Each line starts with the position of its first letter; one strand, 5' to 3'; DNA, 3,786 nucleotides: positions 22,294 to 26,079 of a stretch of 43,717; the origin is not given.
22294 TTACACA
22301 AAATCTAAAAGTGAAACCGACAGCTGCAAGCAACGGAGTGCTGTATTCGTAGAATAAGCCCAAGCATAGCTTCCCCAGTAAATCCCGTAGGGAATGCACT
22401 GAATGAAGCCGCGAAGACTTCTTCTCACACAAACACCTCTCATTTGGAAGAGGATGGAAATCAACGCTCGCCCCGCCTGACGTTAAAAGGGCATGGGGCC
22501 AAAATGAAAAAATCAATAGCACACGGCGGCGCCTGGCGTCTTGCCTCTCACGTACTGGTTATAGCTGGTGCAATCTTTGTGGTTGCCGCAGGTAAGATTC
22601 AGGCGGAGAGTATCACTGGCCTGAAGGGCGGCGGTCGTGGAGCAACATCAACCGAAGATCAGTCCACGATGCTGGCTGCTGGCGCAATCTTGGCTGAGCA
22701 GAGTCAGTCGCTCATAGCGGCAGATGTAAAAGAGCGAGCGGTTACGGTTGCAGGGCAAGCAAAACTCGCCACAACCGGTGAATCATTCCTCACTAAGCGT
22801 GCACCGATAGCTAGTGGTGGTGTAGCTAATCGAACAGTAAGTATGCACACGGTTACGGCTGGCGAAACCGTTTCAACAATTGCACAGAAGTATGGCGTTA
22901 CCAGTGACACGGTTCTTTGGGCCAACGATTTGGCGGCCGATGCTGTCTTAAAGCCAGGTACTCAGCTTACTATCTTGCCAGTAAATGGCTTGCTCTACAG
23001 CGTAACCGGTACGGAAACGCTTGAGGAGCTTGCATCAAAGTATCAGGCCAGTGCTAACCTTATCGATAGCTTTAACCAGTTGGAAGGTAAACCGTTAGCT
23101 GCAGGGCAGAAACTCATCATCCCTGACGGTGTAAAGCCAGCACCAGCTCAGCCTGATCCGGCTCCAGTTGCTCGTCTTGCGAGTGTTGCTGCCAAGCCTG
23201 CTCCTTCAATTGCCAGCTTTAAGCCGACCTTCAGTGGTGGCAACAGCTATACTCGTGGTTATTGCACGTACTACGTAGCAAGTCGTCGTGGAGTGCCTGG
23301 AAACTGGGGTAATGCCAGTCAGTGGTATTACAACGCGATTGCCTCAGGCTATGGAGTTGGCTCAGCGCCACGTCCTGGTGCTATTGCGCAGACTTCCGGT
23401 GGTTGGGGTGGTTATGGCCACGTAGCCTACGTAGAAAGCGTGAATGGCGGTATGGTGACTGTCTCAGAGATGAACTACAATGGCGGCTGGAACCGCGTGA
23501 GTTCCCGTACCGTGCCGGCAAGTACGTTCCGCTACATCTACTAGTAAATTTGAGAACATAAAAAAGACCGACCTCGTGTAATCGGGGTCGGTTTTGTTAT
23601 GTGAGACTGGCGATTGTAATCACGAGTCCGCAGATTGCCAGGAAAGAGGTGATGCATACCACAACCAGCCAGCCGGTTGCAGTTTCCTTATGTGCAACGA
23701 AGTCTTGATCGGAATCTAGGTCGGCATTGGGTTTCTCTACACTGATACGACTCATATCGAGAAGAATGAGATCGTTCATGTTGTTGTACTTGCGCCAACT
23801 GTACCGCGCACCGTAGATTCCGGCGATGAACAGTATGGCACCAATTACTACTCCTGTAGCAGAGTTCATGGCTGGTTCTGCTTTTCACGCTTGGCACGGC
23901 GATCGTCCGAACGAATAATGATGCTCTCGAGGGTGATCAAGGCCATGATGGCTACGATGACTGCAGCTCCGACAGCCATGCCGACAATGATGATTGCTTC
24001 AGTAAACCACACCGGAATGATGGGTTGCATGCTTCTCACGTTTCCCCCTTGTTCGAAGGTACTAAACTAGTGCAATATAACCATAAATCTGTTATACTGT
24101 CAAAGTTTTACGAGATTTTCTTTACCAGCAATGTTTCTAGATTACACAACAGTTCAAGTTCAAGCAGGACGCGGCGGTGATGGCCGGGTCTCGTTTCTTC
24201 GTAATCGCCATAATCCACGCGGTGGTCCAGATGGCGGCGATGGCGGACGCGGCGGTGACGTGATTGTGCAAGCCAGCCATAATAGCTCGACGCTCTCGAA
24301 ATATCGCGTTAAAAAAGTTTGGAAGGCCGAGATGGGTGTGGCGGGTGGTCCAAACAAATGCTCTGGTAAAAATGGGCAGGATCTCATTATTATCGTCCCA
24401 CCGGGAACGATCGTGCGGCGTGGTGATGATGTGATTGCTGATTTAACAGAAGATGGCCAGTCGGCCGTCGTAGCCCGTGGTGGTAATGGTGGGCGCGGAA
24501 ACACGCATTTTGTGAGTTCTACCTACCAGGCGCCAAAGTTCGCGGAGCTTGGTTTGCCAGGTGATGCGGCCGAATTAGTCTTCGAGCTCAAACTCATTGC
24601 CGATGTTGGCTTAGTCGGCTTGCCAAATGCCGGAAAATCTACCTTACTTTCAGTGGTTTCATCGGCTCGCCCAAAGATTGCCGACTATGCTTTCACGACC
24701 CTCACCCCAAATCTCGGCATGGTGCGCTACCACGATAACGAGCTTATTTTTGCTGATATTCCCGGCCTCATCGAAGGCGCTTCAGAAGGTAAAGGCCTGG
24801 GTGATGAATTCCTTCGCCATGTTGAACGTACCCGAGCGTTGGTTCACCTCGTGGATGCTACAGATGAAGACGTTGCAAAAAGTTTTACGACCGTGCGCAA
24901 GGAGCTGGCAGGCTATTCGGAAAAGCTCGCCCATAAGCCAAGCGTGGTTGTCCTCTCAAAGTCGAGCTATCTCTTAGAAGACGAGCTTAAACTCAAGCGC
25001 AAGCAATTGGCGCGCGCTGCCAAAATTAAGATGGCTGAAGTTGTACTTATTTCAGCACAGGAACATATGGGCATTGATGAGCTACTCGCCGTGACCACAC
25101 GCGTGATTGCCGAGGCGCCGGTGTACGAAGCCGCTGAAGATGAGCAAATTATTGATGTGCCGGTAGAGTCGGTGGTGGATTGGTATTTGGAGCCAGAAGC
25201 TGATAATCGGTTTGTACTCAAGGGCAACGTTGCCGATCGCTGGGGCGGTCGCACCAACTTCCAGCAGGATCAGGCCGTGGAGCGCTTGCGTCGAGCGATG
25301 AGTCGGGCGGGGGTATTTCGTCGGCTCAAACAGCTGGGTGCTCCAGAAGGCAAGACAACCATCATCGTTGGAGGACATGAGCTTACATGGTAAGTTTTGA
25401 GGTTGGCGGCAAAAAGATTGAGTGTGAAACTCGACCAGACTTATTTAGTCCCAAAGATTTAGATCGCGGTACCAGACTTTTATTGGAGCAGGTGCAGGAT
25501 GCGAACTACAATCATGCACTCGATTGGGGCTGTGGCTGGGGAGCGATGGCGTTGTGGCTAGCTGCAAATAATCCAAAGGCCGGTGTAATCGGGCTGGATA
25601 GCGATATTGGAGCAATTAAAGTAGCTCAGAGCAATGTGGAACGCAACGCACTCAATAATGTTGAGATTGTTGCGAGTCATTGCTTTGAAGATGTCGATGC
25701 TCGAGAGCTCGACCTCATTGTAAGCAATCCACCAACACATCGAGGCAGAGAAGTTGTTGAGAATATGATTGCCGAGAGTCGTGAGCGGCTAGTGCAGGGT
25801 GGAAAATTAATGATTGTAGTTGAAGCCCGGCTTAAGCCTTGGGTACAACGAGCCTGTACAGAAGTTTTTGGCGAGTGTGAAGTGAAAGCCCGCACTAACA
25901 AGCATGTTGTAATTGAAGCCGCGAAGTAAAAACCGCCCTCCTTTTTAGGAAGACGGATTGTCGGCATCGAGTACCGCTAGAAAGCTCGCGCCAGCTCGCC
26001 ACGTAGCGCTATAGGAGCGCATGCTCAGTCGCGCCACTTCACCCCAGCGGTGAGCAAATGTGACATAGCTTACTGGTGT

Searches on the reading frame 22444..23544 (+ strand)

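Call 7: search_protein_families(library=pfam, proteins=[window:22444-23544:+], max_evalue=0.001)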
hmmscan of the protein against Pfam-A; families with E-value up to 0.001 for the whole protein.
window:22444-23544:+ (366 aa): 4 families
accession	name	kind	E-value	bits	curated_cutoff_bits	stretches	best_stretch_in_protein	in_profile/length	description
PF05257.22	CHAP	-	2.3e-16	60.5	26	1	266-344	3-81/81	CHAP domain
PF01476.26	LysM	-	1.4e-15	57.4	20.9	1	135-177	1-42/43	LysM domain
PF23473.1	LysM3_LYK4_5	-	1.5e-07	31.8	29.3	1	136-171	6-40/48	LYK4/5 LysM3 domain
PF23446.1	LysM1_NFP_LYK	-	0.00014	23.1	36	0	142-180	17-55/60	NFP/LYK LysM1 domain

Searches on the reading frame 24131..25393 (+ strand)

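Call 7: search_protein_families(library=pfam, proteins=[window:24131-25393:+], max_evalue=0.001)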
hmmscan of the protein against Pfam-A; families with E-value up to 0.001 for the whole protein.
window:24131-25393:+ (420 aa): 5 families
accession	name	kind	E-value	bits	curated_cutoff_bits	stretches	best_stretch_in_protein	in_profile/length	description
PF01018.28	GTP1_OBG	-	2e-53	180.6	27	1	4-155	2-155/155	GTP1/OBG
PF01926.29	MMR_HSR1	-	3.1e-26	92.1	21.9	1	158-277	1-113/113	50S ribosome-binding GTPase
PF02421.24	FeoB_N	-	1.8e-12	47.5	27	1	159-320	3-154/156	Ferrous iron transport protein B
PF09269.16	DUF1967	-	7.9e-12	45.5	27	1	356-420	7-70/70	Domain of unknown function (DUF1967)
PF00025.27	Arf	-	0.00047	20.1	22.3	1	161-319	19-167/174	ADP-ribosylation factor family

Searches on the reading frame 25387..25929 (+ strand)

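Call 7: search_protein_families(library=pfam, proteins=[window:25387-25929:+], max_evalue=0.001)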
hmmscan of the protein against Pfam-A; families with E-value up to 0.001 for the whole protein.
window:25387-25929:+ (180 aa): 10 families
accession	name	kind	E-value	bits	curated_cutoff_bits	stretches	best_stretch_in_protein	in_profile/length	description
PF05175.20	MTS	-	6.4e-42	143.5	23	1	12-176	3-169/170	Methyltransferase small domain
PF13649.12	Methyltransf_25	-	3.5e-11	44.1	27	1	45-139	2-97/97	Methyltransferase domain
PF13847.12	Methyltransf_31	-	3.8e-09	36.8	27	1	43-144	6-109/145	Methyltransferase domain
PF06325.19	PrmA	-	7.1e-09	36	22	1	33-141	155-256/296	Ribosomal protein L11 methyltransferase (PrmA)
PF08241.18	Methyltransf_11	-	1.7e-06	29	21.2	1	45-143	1-95/95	Methyltransferase domain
PF02353.26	CMAS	-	3.2e-06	27.1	27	1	30-143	52-164/273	Mycolic acid cyclopropane synthetase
PF08242.18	Methyltransf_12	-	3.5e-06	28.1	30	1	45-141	1-98/98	Methyltransferase domain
PF02390.23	Methyltransf_4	-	5.5e-06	26.4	24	1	44-99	5-60/173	Putative methyltransferase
PF12847.13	Methyltransf_18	-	0.00026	21.5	27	1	41-112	15-87/151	Methyltransferase domain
PF03848.20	TehB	-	0.00028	20.8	20.4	1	36-145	26-134/193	Tellurite resistance protein TehB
